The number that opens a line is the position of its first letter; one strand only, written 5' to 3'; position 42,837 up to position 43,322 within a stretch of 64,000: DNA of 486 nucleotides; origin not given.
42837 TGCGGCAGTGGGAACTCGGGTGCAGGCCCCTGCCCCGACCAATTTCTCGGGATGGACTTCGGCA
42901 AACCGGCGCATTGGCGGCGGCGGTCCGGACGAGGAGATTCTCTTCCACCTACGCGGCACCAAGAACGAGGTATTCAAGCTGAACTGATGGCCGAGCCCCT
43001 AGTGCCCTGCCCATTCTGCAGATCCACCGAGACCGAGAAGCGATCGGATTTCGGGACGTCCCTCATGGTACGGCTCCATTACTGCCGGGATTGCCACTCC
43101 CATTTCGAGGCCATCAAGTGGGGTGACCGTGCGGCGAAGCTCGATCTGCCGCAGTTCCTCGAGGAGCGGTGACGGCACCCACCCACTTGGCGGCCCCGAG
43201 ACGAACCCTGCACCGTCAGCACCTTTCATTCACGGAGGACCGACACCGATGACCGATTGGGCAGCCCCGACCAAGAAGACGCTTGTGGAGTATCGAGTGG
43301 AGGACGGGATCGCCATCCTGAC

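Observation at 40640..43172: Rearranged phenylacetyl-CoA epoxidase genes with PaaD split into two ORFs and no PaaE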

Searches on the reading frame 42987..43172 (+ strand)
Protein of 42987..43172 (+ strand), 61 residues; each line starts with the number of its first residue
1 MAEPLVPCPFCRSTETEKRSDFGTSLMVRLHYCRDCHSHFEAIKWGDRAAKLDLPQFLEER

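Call 3: search_protein_families(library=pfam, proteins=[window:42987-43172:+], max_evalue=0.1)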
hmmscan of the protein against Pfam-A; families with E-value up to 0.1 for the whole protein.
window:42987-43172:+ (61 aa): 3 families
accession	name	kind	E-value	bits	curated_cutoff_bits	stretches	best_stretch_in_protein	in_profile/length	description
PF23451.1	Zn_ribbon_PaaD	-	4.7e-13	49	27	1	3-44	12-53/53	PaaD zinc beta ribbon domain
PF14354.12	Lar_restr_allev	-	3.5e-05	24.4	28.6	1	5-44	3-39/58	Restriction alleviation protein Lar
PF09723.15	Zn_ribbon_8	-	0.00066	20.1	34.4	0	3-18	24-39/41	Zinc ribbon domain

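Call 4: search_protein_families(library=ncbifam, proteins=[window:42987-43172:+], max_evalue=0.1)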
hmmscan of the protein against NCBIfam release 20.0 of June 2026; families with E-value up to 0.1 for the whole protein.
window:42987-43172:+ (61 aa): 7 families
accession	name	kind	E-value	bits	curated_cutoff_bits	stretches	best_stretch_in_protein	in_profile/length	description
NF041869.1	paae_haloarch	equivalog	1.1e-09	38.3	100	1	6-43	18-55/56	1,2-phenylacetyl-CoA epoxidase subunit PaaE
TIGR02159.1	PA_CoA_Oxy4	equivalog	2.3e-08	34.4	108.15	1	3-44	103-144/146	1,2-phenylacetyl-CoA epoxidase subunit PaaD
TIGR02605.1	CxxC_CxxC_SSSS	subfamily_domain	0.00026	21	31.3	0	3-20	23-41/52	FmdB family zinc ribbon protein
TIGR03655.1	anti_R_Lar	subfamily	0.0015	18.8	39.6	1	5-42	1-40/55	Lar family restriction alleviation protein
NF050000.1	IS1_IS1595_Zn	domain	0.0048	17.4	28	1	8-40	1-31/34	IS1/IS1595 family N-terminal zinc-binding domain-containing protein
NF048018.1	IS256_N_4Cys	domain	0.045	14.4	27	0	8-40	2-31/31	transposase-like zinc-binding domain-containing protein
NF047912.1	ECs_2282_CxxC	subfamily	0.078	12.9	37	0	7-40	4-37/60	ECs_2282 family putative zinc-binding protein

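Call 10: find_homologous_proteins(query=window:42987-43172:+, max_evalue=0.001)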
Query window:42987-43172:+ (61 aa): 29 proteins with E <= 0.001 among 29 candidates.
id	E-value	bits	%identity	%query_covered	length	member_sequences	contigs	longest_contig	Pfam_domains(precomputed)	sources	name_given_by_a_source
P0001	8.3e-34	131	93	100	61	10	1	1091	PF14354.14,PF23451.2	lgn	-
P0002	4.7e-24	101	73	98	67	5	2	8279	PF14354.14,PF23451.2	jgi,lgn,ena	jgi:hypothetical protein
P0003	3.4e-23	98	76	90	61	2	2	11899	PF23451.2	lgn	-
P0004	2.6e-22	95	79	87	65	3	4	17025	PF14354.14,PF23451.2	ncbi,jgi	jgi:hypothetical protein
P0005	3.7e-22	95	68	98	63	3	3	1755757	PF23451.2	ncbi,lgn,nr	ncbi:MAG: hypothetical protein KatS3mg081_0264 [Gemmatimonadales bacterium]|nr:hypothetical protein 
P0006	4.0e-22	95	72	100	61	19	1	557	PF23451.2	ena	-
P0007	4.0e-22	95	78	82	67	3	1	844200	PF23451.2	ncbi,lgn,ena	-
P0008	1.1e-21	93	76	89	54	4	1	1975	PF14354.14,PF23451.2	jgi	jgi:hypothetical protein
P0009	1.9e-21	92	73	90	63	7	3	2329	PF23451.2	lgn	-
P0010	3.1e-21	92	73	90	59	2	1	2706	PF14354.14,PF23451.2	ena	-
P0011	5.1e-21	91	70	98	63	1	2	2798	PF23451.2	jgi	-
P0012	6.4e-21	91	72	89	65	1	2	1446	PF23451.2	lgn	-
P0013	9.3e-21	90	77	87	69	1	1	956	PF23451.2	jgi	jgi:hypothetical protein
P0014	2.8e-20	89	69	95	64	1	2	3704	PF14354.14,PF23451.2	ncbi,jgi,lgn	-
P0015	3.3e-20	89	67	98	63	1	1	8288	PF23451.2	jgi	jgi:NMD protein affecting ribosome stability and mRNA decay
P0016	1.2e-19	87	74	87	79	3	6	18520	PF23451.2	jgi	jgi:hypothetical protein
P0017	3.9e-19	85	70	87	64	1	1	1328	PF23451.2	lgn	-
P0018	6.4e-19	84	63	98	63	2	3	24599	PF14354.14,PF23451.2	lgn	-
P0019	2.0e-18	83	70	89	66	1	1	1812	PF14354.14,PF23451.2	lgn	-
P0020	6.4e-18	81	63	97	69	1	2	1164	PF23451.2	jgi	jgi:hypothetical protein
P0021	5.0e-17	79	61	97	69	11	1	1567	PF14354.14,PF23451.2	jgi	jgi:hypothetical protein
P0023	5.3e-16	75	63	95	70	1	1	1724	PF23451.2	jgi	jgi:hypothetical protein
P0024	2.1e-15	73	59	92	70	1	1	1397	PF23451.2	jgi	jgi:hypothetical protein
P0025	5.5e-14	69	69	69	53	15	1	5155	PF23451.2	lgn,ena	-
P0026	8.7e-14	68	63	57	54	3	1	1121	PF23451.2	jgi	jgi:transposase-like protein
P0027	2.6e-13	67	67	69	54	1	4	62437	PF23451.2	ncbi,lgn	-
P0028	3.2e-13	67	65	77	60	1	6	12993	PF23451.2,PF09723.16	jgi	jgi:transposase-like protein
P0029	2.7e-12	64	64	69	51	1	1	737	PF23451.2,PF09723.16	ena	-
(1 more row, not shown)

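Call 23: find_related_loci(query=A1, collection=genome_contigs, flank=7000)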
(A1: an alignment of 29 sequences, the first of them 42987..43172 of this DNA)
Query A1 (61 aa) in genome_contigs; peptide patterns used: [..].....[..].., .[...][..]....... (x = any residue, [..] = any of these).
53 stretches matched a pattern; 47 encode a relative of the query (tblastn E <= 1e-3); 47 distinct loci.
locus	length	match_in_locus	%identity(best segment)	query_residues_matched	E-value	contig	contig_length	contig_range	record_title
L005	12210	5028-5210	97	1-61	1e-37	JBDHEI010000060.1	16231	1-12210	MAG: Gemmatimonadota bacterium isolate M8-44_Bin_155 M8-44_Bin_155_scaffold_9272, whole genome shotgun sequence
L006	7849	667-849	87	1-61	3e-35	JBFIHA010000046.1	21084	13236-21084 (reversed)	MAG: Gemmatimonadales bacterium isolate Mix_sand11.2021.09.Z.113 k141_1006729_length_21084_cov_14.2938, whole genome sho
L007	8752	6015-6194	87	1-60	1e-33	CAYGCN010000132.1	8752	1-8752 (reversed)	MAG TPA_asm: uncultured Gemmatimonadaceae bacterium isolate ERP108616_co2_93 genome assembly, contig: NODE_15602_length_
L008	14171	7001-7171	74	4-60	2e-27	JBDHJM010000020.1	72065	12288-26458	MAG: Gemmatimonadota bacterium isolate BHB10-26_Bin_197 BHB10-26_Bin_197_scaffold_3118, whole genome shotgun sequence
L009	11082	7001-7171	77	4-60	4e-27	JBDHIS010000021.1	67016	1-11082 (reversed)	MAG: Gemmatimonadota bacterium isolate BHB10-2_Bin_329 BHB10-2_Bin_329_scaffold_3177, whole genome shotgun sequence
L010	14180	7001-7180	68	1-60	4e-27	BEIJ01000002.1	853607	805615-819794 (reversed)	Bacterium HR33 DNA, contig: NODE_5_2, isolate: HRbin33, whole genome shotgun sequence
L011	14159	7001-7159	81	8-60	9e-27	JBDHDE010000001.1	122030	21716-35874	MAG: Gemmatimonadota bacterium isolate M8-32_Bin_184 M8-32_Bin_184_scaffold_77, whole genome shotgun sequence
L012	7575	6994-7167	75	1-59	1e-26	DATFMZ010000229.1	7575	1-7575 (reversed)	MAG TPA_asm: Gemmatimonadales bacterium isolate SMAG_U9238 k141_192809, whole genome shotgun sequence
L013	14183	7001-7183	70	1-61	2e-26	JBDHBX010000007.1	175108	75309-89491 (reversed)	MAG: Gemmatimonadota bacterium isolate M8-12_Bin_273 M8-12_Bin_273_scaffold_190, whole genome shotgun sequence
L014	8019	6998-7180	70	1-61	3e-26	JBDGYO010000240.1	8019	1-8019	MAG: Gemmatimonadota bacterium isolate M3-38_Bin_121 M3-38_Bin_121_scaffold_147431, whole genome shotgun sequence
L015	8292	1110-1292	70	1-61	8e-26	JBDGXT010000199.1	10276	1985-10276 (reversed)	MAG: Gemmatimonadota bacterium isolate M3-30_Bin_181 M3-30_Bin_181_scaffold_135326, whole genome shotgun sequence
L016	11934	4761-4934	74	1-58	1e-25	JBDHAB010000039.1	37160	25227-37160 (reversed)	MAG: Gemmatimonadota bacterium isolate M3-44_Bin_129 M3-44_Bin_129_scaffold_5888, whole genome shotgun sequence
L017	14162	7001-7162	76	8-61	1e-25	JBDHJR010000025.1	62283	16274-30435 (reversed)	MAG: Gemmatimonadota bacterium isolate BHB10-26_Bin_262 BHB10-26_Bin_262_scaffold_3775, whole genome shotgun sequence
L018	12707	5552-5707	79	6-58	2e-25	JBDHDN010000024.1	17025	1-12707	MAG: Gemmatimonadota bacterium isolate M8-32_Bin_256 M8-32_Bin_256_scaffold_9900, whole genome shotgun sequence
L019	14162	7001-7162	72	8-61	9e-25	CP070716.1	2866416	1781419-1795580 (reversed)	MAG: Gemmatimonadota bacterium isolate bin486 chromosome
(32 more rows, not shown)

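Call 25: search_protein_representatives(alignment_id=A1)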
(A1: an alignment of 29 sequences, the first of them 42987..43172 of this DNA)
Query: 29 sequences, 64 profile positions. Proteins with E-value up to 0.001 (for the whole library): 631; up to 1e-10: 53; up to 1e-30: 0. The best 150 are listed.
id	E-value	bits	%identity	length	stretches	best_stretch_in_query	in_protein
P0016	2.1e-28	113.9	-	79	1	3-63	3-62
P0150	1.5e-27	111.2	-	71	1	4-60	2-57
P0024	1.7e-27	111.0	-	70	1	1-63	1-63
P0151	1.4e-25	104.8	-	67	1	1-62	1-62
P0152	3.6e-25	103.5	-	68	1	3-60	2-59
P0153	7.3e-25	102.6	-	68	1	4-62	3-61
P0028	3.3e-24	100.5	-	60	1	1-51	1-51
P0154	1.1e-23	98.7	-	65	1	1-62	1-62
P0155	6.7e-22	93.1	-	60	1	8-62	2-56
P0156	3.0e-19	84.6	-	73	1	4-51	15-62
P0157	3.0e-17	78.2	-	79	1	5-63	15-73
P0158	3.9e-16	74.6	-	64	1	4-57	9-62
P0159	9.3e-16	73.4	-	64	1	5-59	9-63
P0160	2.5e-15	72.1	-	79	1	5-62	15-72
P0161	4.5e-15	71.2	-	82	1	3-62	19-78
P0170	3.4e-12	62.0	-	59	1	6-52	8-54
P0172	5.5e-12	61.3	-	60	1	5-51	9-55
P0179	1.2e-11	60.3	-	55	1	4-50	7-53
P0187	3.5e-11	58.7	-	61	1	3-51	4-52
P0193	6.1e-11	58.0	-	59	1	6-51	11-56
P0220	4.1e-10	55.3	-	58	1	5-51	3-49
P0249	2.3e-09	52.9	-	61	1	4-51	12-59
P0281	9.3e-09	51.0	-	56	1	7-46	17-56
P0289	1.3e-08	50.5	-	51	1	6-45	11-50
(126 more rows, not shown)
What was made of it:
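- Nearly all of the best 150 are 41-133 aa long (call 25).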

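Call 27: list_cluster_members(proteins=[P0157, P0170, P0172, P0179, P0187, P0193, P0220, P0249, P0281, P0289])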
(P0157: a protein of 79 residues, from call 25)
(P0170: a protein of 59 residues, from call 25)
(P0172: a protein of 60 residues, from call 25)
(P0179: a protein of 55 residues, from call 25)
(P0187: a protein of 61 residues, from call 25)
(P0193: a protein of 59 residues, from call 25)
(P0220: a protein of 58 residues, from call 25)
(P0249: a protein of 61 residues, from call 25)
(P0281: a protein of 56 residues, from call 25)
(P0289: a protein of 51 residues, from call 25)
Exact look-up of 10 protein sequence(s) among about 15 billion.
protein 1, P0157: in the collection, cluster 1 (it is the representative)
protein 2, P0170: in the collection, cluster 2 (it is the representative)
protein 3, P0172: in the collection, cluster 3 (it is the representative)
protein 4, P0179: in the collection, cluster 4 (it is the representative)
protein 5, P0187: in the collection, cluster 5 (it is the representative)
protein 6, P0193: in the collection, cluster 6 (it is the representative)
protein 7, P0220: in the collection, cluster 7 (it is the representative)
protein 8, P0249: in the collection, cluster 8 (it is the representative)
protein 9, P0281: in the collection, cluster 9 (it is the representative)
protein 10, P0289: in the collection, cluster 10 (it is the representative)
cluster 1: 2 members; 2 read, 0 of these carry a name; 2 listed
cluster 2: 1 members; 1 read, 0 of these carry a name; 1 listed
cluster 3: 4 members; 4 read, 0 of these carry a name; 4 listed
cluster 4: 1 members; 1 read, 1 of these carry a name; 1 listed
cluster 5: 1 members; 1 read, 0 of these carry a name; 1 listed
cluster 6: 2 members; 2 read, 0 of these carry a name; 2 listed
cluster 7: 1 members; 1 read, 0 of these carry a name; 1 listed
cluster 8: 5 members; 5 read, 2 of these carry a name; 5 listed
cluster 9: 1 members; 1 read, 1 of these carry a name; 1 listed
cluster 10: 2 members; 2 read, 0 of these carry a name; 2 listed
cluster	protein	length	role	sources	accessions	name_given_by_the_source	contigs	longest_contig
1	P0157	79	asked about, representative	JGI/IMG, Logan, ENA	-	-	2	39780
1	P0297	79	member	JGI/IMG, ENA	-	-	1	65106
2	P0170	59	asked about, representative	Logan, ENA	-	-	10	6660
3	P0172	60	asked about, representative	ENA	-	-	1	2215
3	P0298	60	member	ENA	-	-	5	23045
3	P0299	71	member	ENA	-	-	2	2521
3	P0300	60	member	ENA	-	-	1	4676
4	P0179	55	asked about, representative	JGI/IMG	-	transposase-like protein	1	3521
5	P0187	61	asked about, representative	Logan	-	-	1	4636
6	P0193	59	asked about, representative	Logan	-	-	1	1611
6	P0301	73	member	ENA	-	-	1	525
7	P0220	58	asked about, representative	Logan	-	-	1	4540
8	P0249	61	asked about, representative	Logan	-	-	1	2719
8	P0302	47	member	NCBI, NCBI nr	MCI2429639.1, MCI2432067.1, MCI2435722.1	hypothetical protein LM602_05880 [Candidatus Acetothermia bacterium] | hypothetical protein [Candidatus Acetothermia bacterium]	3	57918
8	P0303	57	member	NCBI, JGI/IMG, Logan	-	transcription elongation factor Elf1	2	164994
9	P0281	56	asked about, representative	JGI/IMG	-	transposase-like protein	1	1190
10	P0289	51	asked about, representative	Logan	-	-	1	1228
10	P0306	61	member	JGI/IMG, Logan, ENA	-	-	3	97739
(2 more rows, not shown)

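Call 28: find_encoding_contigs(protein=P0157, flank=6000, max_places=2)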
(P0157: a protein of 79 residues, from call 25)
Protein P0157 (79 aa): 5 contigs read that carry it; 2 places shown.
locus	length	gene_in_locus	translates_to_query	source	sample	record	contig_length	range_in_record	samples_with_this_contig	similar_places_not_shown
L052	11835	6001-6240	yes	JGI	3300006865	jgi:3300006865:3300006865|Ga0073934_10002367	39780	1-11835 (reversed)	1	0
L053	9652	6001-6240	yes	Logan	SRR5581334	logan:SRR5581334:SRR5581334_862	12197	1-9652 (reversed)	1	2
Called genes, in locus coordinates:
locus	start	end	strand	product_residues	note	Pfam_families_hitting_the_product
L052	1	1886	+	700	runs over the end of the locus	PF18942:DUF5689 (faint), PF13860:FlgD_ig (weak)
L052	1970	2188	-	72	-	-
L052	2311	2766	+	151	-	PF03653:UPF0093 (weak)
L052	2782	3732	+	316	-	PF05138:PaaA_PaaC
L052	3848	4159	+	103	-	PF01883:FeS_assembly_P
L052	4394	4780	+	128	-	-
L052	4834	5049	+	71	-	PF06243:PaaB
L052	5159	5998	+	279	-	PF05138:PaaA_PaaC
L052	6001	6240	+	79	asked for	PF23451:Zn_ribbon_PaaD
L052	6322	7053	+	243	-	PF00756:Esterase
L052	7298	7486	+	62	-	-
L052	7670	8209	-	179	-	PF02870:Methyltransf_1N, PF01035:DNA_binding_1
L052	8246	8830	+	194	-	PF05729:NACHT (weak)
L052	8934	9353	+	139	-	-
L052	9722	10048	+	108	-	-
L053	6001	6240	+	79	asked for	PF23451:Zn_ribbon_PaaD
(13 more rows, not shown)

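Call 29: find_encoding_contigs(protein=P0303, flank=6000, max_places=2)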
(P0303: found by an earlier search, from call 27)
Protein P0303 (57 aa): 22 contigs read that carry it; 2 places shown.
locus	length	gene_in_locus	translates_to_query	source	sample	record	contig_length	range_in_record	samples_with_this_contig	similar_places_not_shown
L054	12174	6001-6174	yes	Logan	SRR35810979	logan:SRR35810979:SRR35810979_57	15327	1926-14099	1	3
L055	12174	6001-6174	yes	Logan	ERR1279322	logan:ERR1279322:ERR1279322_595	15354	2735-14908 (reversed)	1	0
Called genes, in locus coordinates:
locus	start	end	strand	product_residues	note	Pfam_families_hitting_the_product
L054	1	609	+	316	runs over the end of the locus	PF05138:PaaA_PaaC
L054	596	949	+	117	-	PF01883:FeS_assembly_P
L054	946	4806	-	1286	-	PF12950:TaqI_C (faint), PF02384:N6_Mtase (weak), PF20473:MmeI_Mtase, PF07669:Eco57I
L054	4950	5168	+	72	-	PF06243:PaaB (weak)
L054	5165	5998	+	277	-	PF05138:PaaA_PaaC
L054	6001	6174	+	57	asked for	PF23451:Zn_ribbon_PaaD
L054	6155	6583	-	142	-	PF01451:LMWPc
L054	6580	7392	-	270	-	PF00565:SNase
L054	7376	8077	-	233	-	PF01895:PhoU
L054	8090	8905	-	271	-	PF00005:ABC_tran, PF02463:SMC_N (faint), PF13401:AAA_22 (faint), PF13304:AAA_21 (faint)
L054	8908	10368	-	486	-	PF17820:PDZ_6 (faint), PF00528:BPD_transp_1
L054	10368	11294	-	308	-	PF00528:BPD_transp_1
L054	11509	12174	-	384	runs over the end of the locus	PF12849:PBP_like_2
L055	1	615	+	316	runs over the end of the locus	PF05138:PaaA_PaaC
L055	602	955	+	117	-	PF01883:FeS_assembly_P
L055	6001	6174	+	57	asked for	PF23451:Zn_ribbon_PaaD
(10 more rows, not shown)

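Call 30: find_encoding_contigs(protein=P0306, flank=6000, max_places=2)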
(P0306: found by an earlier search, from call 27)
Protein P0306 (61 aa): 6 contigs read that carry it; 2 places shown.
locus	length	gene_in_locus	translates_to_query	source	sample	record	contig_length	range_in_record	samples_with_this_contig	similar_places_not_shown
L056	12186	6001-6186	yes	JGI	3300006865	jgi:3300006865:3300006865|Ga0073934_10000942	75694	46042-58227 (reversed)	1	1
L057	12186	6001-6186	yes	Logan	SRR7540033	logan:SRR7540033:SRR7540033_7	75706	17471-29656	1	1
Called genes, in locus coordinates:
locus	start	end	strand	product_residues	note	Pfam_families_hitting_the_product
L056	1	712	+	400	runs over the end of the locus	PF20256:MoCoBD_2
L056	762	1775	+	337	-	PF00941:FAD_binding_5, PF03450:CO_deh_flav_C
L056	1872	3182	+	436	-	PF00501:AMP-binding, PF14535:AMP-binding_C_2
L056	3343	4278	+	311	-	PF05138:PaaA_PaaC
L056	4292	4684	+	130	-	PF01883:FeS_assembly_P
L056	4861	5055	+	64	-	-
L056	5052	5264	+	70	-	-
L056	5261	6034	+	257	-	PF05138:PaaA_PaaC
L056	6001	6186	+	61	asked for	PF23451:Zn_ribbon_PaaD, PF09723:Zn_ribbon_8 (faint)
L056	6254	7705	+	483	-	PF00171:Aldedh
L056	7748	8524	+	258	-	PF00378:ECH_1, PF16113:ECH_2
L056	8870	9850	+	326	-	PF00378:ECH_1, PF16113:ECH_2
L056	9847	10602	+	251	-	PF00378:ECH_1, PF16113:ECH_2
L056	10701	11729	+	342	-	PF08240:ADH_N, PF16912:Glu_dehyd_C (weak), PF00107:ADH_zinc_N, PF13602:ADH_zinc_N_2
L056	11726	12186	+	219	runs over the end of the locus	PF00486:Trans_reg_C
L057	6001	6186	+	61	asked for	PF23451:Zn_ribbon_PaaD, PF09723:Zn_ribbon_8 (faint)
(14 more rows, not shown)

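Call 31: search_dna_similar(query=window:42987-43172:+, collection=plasmids, mode=protein, max_evalue=0.01, max_rows=40)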
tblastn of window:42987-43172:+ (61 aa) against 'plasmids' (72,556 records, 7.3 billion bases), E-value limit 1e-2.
Records with a match: 20; places in all: 21; records where one place covers at least 80% of the query: 0.
Best place of each record, by identity: <60% 20.
By first word of the organism name: Thermus 7; Haloterrigena 2; Halalkalicoccus 2; Haladaptatus 2; Halostella 1; Natrialbaceae 1; Halomonas 1; Halosolutus 1; Haloarcula 1; Halostagnicola 1; and 1 more.
By predicted mobility (MOB-suite, as given by PLSDB): non-mobilizable 20.
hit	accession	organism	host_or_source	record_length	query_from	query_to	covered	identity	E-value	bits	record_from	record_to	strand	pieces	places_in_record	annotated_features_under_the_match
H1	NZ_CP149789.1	Haloterrigena sp. KLK7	cell culture,salt lake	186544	1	45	74%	46.7%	6e-7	50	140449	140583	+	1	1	none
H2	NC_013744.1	Haloterrigena turkmenica DSM 5511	-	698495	1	45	74%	46.7%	8e-7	50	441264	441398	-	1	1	none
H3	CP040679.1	Halostella pelagica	pure culture,isolated from salted brown ...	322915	2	45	72%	45.5%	2e-6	49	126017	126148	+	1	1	record has no annotation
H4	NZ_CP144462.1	Halalkalicoccus sp. FCH27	cell culture,Salt lake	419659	1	45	74%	44.4%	2e-5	47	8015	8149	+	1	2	none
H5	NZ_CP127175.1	Natrialbaceae archaeon AArc-T1-2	sediments,sediments from hypersaline ...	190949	6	48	70%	45.5%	6e-3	39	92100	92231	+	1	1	hypothetical protein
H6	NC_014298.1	Halalkalicoccus jeotgali B3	-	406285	2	45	72%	43.2%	1e-4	44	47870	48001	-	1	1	hypothetical protein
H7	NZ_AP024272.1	Thermus thermophilus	-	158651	6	44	64%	48.7%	4e-4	43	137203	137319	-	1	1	enoyl-CoA hydratase/isomerase family protein | Phenylacetic acid catabolic protein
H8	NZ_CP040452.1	Halomonas sp. PA16-9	-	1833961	2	44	70%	44.2%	3e-5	46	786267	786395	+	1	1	none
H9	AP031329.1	Thermus thermophilus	-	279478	6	44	64%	46.2%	1e-3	42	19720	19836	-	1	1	paaC_2: phenylacetate-CoA oxygenase subunit PaaC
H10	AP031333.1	Thermus thermophilus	-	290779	6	44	64%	46.2%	1e-3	42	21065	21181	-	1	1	paaC_2: phenylacetate-CoA oxygenase subunit PaaC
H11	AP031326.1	Thermus thermophilus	-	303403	6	44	64%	46.2%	1e-3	42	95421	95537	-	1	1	paaC_2: phenylacetate-CoA oxygenase subunit PaaC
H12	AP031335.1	Thermus thermophilus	-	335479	6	44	64%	46.2%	1e-3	42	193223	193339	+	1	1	paaC_2: phenylacetate-CoA oxygenase subunit PaaC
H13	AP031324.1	Thermus thermophilus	-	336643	6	44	64%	46.2%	1e-3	42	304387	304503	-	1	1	paaC_2: phenylacetate-CoA oxygenase subunit PaaC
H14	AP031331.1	Thermus thermophilus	-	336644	6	44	64%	46.2%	1e-3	42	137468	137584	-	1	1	paaC_2: phenylacetate-CoA oxygenase subunit PaaC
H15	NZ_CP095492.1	Halosolutus gelatinilyticus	cell culture,saline soil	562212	6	45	66%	45.0%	5e-5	45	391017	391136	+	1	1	none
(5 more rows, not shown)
